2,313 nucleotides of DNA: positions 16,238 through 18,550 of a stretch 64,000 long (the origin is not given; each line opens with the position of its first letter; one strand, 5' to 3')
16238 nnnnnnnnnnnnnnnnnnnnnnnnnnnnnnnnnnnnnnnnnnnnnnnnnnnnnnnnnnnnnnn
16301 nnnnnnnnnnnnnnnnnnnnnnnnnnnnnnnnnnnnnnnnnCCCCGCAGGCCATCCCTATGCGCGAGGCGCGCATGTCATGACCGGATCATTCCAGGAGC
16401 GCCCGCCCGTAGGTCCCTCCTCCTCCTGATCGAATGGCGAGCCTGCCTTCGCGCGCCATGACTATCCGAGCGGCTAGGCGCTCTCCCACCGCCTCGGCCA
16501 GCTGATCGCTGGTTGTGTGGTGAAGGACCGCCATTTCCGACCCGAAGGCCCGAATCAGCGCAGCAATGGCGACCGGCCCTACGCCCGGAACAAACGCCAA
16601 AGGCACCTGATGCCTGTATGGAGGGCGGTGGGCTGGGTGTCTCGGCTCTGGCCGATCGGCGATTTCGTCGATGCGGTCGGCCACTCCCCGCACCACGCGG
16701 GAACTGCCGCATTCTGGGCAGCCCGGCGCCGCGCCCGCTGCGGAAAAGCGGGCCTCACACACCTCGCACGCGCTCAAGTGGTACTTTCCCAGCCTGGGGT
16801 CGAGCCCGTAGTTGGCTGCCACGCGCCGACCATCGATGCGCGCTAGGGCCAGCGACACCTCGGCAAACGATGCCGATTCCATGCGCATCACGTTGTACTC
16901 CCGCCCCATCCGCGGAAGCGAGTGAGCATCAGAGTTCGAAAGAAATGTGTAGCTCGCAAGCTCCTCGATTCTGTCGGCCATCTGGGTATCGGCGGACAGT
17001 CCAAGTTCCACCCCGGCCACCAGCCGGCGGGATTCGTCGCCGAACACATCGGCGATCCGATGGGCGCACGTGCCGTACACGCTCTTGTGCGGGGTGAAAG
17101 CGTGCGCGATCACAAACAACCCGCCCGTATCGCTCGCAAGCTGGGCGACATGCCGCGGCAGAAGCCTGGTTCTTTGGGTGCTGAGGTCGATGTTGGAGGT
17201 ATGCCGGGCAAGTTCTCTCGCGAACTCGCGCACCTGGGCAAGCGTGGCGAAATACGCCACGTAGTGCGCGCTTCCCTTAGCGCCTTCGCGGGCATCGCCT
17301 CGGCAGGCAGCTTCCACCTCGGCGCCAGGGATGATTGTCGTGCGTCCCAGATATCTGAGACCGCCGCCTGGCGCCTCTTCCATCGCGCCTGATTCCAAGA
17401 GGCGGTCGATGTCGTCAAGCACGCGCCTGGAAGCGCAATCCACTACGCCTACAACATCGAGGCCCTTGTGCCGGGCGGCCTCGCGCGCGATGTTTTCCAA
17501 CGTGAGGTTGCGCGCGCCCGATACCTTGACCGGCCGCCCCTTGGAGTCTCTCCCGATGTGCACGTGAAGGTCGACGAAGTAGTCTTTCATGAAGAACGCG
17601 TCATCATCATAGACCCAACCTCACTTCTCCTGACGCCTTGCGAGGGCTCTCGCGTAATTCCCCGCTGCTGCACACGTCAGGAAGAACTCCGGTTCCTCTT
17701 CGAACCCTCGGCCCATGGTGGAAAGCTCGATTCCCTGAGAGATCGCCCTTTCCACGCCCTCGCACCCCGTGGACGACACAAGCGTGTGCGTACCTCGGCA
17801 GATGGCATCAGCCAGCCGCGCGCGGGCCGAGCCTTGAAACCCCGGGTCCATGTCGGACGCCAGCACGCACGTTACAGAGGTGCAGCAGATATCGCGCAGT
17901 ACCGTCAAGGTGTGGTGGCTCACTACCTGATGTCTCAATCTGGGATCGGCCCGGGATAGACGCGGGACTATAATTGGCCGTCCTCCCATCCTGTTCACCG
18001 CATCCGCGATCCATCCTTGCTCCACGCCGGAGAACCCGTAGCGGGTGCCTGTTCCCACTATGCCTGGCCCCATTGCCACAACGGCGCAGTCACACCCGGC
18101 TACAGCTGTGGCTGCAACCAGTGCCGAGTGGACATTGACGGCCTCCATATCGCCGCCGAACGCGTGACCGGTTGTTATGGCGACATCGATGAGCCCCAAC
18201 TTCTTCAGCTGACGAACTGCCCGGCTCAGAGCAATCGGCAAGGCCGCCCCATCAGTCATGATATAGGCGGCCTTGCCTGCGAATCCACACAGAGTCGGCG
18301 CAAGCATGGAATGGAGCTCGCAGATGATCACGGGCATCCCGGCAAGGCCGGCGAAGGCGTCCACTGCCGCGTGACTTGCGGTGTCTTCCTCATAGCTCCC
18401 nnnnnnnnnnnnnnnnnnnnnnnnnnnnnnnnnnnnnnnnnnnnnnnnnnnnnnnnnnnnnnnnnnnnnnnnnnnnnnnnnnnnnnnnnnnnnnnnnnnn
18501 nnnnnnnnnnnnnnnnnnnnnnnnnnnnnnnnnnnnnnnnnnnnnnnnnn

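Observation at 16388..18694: EndoQ-like PHP/zinc-finger nuclease paired with an uncharacterised 357-aa Gly-rich protein, wedged between the vor operon and spoIIM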

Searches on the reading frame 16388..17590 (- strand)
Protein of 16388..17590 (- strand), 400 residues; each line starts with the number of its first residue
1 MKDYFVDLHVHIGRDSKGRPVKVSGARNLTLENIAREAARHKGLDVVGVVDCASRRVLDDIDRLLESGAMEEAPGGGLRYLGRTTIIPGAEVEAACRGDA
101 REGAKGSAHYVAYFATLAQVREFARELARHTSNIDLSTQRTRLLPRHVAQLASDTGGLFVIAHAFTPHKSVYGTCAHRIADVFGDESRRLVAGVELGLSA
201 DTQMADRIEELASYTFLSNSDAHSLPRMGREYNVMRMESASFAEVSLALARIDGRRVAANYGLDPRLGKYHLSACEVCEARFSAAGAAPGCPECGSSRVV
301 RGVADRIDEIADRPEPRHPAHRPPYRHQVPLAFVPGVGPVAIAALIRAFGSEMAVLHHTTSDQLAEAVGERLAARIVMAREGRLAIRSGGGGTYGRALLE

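Call 3: search_protein_families(library=pfam, proteins=[window:16388-17590:-], max_evalue=0.01)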
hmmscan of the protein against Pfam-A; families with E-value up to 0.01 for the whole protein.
window:16388-17590:- (400 aa): 2 families
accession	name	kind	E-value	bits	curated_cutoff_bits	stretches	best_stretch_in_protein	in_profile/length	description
PF14520.12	HHH_5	-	0.0012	19.7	27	1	331-379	4-54/57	Helix-hairpin-helix domain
PF13263.12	PHP_C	-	0.0025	17.7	21.3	0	204-245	6-47/56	PHP-associated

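Call 4: search_protein_families(library=ncbifam, proteins=[window:16388-17590:-], max_evalue=0.01)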
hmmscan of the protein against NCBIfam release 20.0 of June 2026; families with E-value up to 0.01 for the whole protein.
window:16388-17590:- (400 aa): 3 families
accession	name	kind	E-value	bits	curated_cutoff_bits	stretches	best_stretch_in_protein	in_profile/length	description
TIGR00375.1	TIGR00375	hypoth_equivalog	7.6e-81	272.4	326.6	1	25-396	14-373/374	TIGR00375 family protein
NF042955.1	Ppl_antiphage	equivalog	0.00036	18.6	1000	1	43-250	37-233/882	anti-phage protein Ppl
NF038032.1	CehA_McbA_metalo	domain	0.0025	17.3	80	0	5-196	4-144/315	CehA/McbA family metallohydrolase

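Call 5: search_solved_structures(query=window:16388-17590:-, max_evalue=0.01, show_alignments=1)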
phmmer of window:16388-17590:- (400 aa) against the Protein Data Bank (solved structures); distinct sequences matched with E-value up to 0.01: 3.
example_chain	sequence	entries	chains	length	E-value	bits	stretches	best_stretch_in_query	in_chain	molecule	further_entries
5zb8_A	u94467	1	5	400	8e-50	173.7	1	105-396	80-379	PfuEndoQ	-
7k31_A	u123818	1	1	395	3.8e-49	171.5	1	105-396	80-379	Endonuclease Q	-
7k30_A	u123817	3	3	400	4e-49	171.5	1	105-396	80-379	Endonuclease Q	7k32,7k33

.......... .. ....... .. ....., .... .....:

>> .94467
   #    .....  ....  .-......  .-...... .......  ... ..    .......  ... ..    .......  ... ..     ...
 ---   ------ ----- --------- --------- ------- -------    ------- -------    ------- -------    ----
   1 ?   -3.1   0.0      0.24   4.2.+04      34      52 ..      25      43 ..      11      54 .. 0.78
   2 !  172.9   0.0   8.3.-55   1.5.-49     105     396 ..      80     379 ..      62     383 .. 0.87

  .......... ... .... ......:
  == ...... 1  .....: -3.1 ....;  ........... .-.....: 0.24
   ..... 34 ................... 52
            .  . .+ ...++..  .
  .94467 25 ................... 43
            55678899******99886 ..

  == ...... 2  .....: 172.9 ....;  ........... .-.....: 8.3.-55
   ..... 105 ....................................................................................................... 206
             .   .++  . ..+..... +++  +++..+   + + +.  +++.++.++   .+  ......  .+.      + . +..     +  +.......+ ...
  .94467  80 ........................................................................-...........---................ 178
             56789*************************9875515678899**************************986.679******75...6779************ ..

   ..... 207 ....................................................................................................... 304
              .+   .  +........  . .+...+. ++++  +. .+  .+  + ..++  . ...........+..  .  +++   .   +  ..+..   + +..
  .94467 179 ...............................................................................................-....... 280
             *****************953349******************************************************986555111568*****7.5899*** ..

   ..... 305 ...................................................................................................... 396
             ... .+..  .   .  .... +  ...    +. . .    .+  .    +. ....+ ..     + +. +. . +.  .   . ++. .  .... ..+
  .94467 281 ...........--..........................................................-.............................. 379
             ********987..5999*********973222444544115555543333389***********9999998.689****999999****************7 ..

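Call 31: find_homologous_proteins(query=window:16388-17590:-, max_evalue=0.001)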
Query window:16388-17590:- (400 aa): 5644 proteins with E <= 0.001 among 8000 candidates; the best 120 are listed.
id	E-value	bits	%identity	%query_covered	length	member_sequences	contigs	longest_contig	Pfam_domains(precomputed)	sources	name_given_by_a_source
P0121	6.2e-259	877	100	100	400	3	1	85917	-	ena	-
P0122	1.2e-210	718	81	100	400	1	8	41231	-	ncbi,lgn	-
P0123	4.1e-199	680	77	100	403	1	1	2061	PF14520.13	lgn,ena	-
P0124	7.0e-196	669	77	100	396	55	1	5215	-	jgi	jgi:uncharacterized protein (TIGR00375 family)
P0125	7.5e-191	653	75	100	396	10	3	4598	-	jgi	-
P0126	6.2e-188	643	76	98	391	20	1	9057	-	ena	-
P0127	8.5e-188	643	76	98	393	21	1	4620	PF13263.13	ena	-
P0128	1.8e-176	605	68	100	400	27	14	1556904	-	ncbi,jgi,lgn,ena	ncbi:MAG: endonuclease Q family protein [Bacillota bacterium]|jgi:uncharacterized protein (TIGR00375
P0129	6.1e-172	591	66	100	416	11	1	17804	-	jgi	jgi:uncharacterized protein (TIGR00375 family)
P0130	9.5e-172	590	66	100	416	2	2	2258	-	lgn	-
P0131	1.4e-171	589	66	100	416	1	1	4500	-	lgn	-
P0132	4.6e-171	588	66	100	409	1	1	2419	-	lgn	-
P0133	4.8e-170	584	66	100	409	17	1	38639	PF13263.13,PF09723.16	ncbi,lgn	-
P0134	2.2e-159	549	64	100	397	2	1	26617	PF13263.13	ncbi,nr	ncbi:MAG: endonuclease Q family protein [Firmicutes bacterium]|nr:endonuclease Q family protein [Bac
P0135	1.4e-153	530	60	100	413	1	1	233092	-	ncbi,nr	ncbi:MAG: endonuclease Q family protein [Clostridia bacterium]|nr:endonuclease Q family protein [Clo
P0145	3.4e-135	470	55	99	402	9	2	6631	-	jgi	jgi:uncharacterized protein (TIGR00375 family)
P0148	1.0e-134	468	56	100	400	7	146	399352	PF14520.13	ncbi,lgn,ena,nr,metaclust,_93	ncbi:MAG: endonuclease Q family protein [Bacillota bacterium]|nr:TIGR00375 family protein [Bacillota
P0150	1.6e-134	467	54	100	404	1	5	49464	PF13263.13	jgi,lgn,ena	jgi:uncharacterized protein (TIGR00375 family)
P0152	2.7e-134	467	54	100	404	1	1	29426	PF13263.13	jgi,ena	jgi:uncharacterized protein (TIGR00375 family)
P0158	1.4e-133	464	54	100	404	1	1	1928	PF13263.13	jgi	jgi:uncharacterized protein (TIGR00375 family)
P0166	6.8e-133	462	54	100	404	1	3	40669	-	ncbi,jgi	jgi:uncharacterized protein (TIGR00375 family)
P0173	4.8e-132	459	55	100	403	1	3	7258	-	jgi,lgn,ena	jgi:uncharacterized protein (TIGR00375 family)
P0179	9.2e-132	458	56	99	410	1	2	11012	PF13263.13,PF27218.1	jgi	jgi:uncharacterized protein (TIGR00375 family)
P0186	3.0e-131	457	54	100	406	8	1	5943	PF13263.13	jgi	jgi:uncharacterized protein (TIGR00375 family)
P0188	4.0e-131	456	55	100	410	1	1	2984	-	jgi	jgi:uncharacterized protein (TIGR00375 family)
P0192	6.3e-131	456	54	96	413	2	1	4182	PF13263.13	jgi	jgi:uncharacterized protein (TIGR00375 family)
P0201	1.7e-130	454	53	100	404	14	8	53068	-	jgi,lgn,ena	jgi:uncharacterized protein (TIGR00375 family)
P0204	2.3e-130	454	54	100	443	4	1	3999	-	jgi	jgi:uncharacterized protein (TIGR00375 family)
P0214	6.2e-130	452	55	99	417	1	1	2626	-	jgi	jgi:uncharacterized protein (TIGR00375 family)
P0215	6.3e-130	452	49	97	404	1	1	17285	-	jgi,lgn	jgi:uncharacterized protein (TIGR00375 family)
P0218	8.6e-130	452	55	98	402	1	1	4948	-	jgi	jgi:uncharacterized protein (TIGR00375 family)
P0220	9.9e-130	452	53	97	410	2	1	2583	-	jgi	jgi:uncharacterized protein (TIGR00375 family)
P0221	1.2e-129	451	53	97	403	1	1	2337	-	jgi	jgi:uncharacterized protein (TIGR00375 family)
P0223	1.7e-129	451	50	100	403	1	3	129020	-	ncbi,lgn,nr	ncbi:MAG: TIGR00375 family protein [Armatimonadetes bacterium]|nr:TIGR00375 family protein [Armatimo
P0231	2.6e-129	450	55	99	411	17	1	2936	PF13263.13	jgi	jgi:uncharacterized protein (TIGR00375 family)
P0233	3.2e-129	450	51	100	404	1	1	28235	PF13263.13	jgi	jgi:uncharacterized protein (TIGR00375 family)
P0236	3.9e-129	450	53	100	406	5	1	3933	-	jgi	jgi:uncharacterized protein (TIGR00375 family)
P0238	5.2e-129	449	53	100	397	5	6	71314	PF14520.13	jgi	jgi:uncharacterized protein (TIGR00375 family)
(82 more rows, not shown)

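Call 36: find_related_loci(query=A3, collection=metagenome_contigs, flank=6000)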
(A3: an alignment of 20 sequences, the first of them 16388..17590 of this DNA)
Query A3 (400 aa) in metagenome_contigs; peptide patterns used: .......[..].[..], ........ (x = any residue, [..] = any of these).
600 stretches matched a pattern (row limit reached: there are more); 569 encode a relative of the query (tblastn E <= 1e-3); the best 80 are kept; 80 distinct loci.
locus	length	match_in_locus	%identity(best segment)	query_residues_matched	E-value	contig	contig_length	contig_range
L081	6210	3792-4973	75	1-398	0e+0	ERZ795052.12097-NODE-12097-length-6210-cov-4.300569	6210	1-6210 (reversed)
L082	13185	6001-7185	67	1-400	0e+0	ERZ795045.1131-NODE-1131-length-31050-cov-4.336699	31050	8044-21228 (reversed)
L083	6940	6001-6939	75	1-317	1e-155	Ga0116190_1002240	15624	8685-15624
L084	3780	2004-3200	57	1-400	3e-148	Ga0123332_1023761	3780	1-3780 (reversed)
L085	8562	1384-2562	55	1-400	6e-141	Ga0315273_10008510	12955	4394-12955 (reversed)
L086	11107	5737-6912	54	1-398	1e-140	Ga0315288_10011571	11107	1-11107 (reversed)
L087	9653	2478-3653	54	1-398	1e-140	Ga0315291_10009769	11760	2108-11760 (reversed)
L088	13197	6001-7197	56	1-400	1e-140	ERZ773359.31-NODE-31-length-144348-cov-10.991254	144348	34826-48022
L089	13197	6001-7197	56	1-400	1e-140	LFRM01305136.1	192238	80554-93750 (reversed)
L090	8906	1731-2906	54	1-398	9e-138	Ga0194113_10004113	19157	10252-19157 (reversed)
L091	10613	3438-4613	54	1-398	7e-136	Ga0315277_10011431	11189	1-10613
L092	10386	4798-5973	54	1-398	1e-134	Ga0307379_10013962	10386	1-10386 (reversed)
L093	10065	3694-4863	53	1-397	7e-134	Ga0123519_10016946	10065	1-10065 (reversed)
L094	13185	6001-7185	53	1-400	7e-134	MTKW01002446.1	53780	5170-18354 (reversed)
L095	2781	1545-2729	54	1-400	2e-140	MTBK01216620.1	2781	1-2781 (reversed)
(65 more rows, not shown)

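Call 50: search_protein_families(library=padloc, proteins=[window:16388-17590:-], max_evalue=0.01)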
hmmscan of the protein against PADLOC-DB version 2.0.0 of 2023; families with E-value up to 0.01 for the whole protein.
window:16388-17590:- (400 aa): 0 families

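Call 72: predict_structure(alignment_id=A3)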
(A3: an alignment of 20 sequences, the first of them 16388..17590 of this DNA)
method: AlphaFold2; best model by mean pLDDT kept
length: 400 residues; sequences in the alignment: 20
mean_pLDDT: 90.6   pTM: 0.90
mean pLDDT of the five models: 90.6, 89.2, 89.2, 89.0, 84.4
residues with pLDDT >= 90: 273; 70-90: 112; 50-70: 11; < 50: 4
segments of 3 or more residues with pLDDT < 50: 100-103
pLDDT, mean of each block of 10 residues (from residue 1): 96 91 72 95 95 95 95 96 95 78 71 98 97 89 95 97 86 86 90 85 90 91 88 96 98 96 86 90 82 92 89 92 88 93 95 93 98 95 87 84
secondary structure, 60 per line:
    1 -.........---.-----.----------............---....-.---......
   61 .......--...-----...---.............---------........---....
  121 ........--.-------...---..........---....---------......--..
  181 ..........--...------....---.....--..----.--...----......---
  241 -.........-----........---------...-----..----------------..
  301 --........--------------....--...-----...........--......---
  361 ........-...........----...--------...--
elements in order: E2-10 H31-42 E46-49 H55-67 E70-72 E78-80 E84-96 E106-113 H117-128 E139-141 H145-154 E158-161 H171-175 H179-190 E193-195 H202-205 H209-213 E232-237 H242-250 E256-263 E273-275 H303-310 E325-328 H339-349 H352-357 H361-368 H370-380 E385-387 E396-398

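Call 75: fold_search(model_id=the predicted structure, library=pdb)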
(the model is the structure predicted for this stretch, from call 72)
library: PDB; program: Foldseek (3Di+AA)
matches with E <= 10: 210; with E <= 0.001: 14
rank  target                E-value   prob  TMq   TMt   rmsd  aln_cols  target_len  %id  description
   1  5zb8_B                6.5e-35  1.00  0.85  0.85   2.5       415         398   34  Crystal structure of the novel lesion-specific endonuclease PfuEndoQ from Pyrococcus furiosus (released 2018-04-04)
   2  5zb8_A                1.3e-34  1.00  0.83  0.83   2.9       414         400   33  Crystal structure of the novel lesion-specific endonuclease PfuEndoQ from Pyrococcus furiosus (released 2018-04-04)
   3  5zb8_C                3.6e-34  1.00  0.83  0.83   3.2       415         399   34  Crystal structure of the novel lesion-specific endonuclease PfuEndoQ from Pyrococcus furiosus (released 2018-04-04)
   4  7k30_A                6.2e-34  1.00  0.83  0.84   3.2       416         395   33  Crystal structure of Endonuclease Q complex with 27-mer duplex substrate with dU at the active site (released 2021-03-17)
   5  2anu_C                1.6e-07  1.00  0.33  0.56   9.7       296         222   14  Crystal structure of Predicted metal-dependent phosphoesterase (PHP family) (tm0559) from THERMOTOGA MARITIMA at 2.40  (released 2005-10-18)
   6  2anu_A                4.1e-07  1.00  0.32  0.54  10.0       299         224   14  Crystal structure of Predicted metal-dependent phosphoesterase (PHP family) (tm0559) from THERMOTOGA MARITIMA at 2.40  (released 2005-10-18)
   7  2anu_E                5.2e-07  1.00  0.33  0.56   9.6       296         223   15  Crystal structure of Predicted metal-dependent phosphoesterase (PHP family) (tm0559) from THERMOTOGA MARITIMA at 2.40  (released 2005-10-18)
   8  2anu_D                9.1e-07  1.00  0.32  0.55   9.9       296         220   14  Crystal structure of Predicted metal-dependent phosphoesterase (PHP family) (tm0559) from THERMOTOGA MARITIMA at 2.40  (released 2005-10-18)
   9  2anu_B                9.6e-07  1.00  0.33  0.56  10.1       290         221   15  Crystal structure of Predicted metal-dependent phosphoesterase (PHP family) (tm0559) from THERMOTOGA MARITIMA at 2.40  (released 2005-10-18)
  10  7rty_A                1.8e-06  1.00  0.31  0.47   7.7       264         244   18  Crystal Structure of PsfC from Pseudomonas syringae PB-5123 (released 2021-09-15)
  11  3e38_B                4.5e-05  1.00  0.37  0.42   6.3       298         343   14  CRYSTAL STRUCTURE OF A TWO-DOMAIN PROTEIN CONTAINING PREDICTED PHP-LIKE METAL-DEPENDENT PHOSPHOESTERASE (BVU_3505) FRO (released 2008-10-07)
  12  3o0f                  3.5e-04  1.00  0.30  0.39   6.2       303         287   14  Crystal structure of a putative metal-dependent phosphoesterase (BAD_1165) from bifidobacterium adolescentis atcc 15703  (released 2010-08-25)
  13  4gx8_A                9.4e-04  1.00  0.26  0.33   4.8       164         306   13  Crystal structure of a DNA polymerase III alpha-epsilon chimera (released 2013-04-03)
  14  3e0f                  1.0e-03  1.00  0.30  0.40   6.4       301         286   14  Crystal structure of a putative metal-dependent phosphoesterase (bad_1165) from bifidobacterium adolescentis atcc 15703  (released 2008-09-02)
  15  4gx8_B                1.1e-03  1.00  0.26  0.32   4.8       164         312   13  Crystal structure of a DNA polymerase III alpha-epsilon chimera (released 2013-04-03)
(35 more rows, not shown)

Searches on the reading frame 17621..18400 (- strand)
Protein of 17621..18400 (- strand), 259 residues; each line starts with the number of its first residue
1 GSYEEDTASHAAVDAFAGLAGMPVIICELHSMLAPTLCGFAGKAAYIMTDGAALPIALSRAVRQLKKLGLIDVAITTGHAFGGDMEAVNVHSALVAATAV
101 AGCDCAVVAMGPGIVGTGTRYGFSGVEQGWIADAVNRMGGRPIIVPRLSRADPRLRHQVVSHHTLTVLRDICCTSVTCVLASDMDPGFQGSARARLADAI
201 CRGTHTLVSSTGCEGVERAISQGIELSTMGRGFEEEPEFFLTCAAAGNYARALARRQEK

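Call 78: search_protein_families(library=pfam, proteins=[window:17621-18400:-], max_evalue=10)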
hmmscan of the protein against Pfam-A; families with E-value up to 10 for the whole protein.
window:17621-18400:- (259 aa): 1 family
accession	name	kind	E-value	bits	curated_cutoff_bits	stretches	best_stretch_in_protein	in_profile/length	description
PF12982.12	DUF3866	-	9.8e-86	288.3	25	1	4-247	71-318/318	Protein of unknown function (DUF3866)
